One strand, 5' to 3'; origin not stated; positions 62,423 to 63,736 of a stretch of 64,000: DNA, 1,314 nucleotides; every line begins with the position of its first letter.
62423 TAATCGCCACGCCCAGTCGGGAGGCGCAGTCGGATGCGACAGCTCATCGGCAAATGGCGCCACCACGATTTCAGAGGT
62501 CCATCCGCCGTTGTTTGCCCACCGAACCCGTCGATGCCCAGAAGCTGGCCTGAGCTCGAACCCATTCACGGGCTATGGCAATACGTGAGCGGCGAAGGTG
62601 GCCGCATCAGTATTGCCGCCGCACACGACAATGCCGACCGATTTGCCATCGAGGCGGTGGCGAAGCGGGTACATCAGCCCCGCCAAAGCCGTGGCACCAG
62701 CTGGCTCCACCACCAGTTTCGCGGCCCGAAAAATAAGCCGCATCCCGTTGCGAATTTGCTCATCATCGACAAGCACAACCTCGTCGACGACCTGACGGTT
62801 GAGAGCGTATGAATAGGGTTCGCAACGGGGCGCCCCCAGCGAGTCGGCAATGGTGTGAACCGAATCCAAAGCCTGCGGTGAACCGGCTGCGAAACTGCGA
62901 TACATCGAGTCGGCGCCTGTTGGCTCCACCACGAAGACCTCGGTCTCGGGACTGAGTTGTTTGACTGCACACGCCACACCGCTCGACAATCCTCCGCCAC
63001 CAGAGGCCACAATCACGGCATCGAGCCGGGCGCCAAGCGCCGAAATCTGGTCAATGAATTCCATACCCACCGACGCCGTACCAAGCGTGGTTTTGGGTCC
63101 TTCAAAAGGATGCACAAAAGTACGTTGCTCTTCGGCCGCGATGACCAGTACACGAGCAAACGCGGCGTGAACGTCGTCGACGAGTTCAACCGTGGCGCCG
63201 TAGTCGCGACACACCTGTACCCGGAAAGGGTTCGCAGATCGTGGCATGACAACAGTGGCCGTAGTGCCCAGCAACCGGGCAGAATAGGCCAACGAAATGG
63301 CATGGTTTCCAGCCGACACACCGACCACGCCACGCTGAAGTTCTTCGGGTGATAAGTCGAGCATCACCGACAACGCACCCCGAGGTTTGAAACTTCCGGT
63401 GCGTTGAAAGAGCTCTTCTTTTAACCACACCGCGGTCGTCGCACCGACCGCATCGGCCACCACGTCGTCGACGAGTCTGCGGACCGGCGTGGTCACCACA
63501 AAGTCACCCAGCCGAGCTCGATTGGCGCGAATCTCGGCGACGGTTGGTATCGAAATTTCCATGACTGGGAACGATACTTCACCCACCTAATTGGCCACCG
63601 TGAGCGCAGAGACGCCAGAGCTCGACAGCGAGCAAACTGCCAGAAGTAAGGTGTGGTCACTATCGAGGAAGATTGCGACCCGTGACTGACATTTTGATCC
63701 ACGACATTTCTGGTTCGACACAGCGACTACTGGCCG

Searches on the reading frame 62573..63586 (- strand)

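Call 61: search_protein_families(library=pfam, proteins=[window:62573-63586:-], max_evalue=0.00001)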
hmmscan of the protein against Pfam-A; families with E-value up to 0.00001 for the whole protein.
window:62573-63586:- (337 aa): 1 family
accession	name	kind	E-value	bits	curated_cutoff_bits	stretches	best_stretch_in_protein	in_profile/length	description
PF00291.31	PALP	-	8.8e-72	242.4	35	1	44-323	17-295/295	Pyridoxal-phosphate dependent enzyme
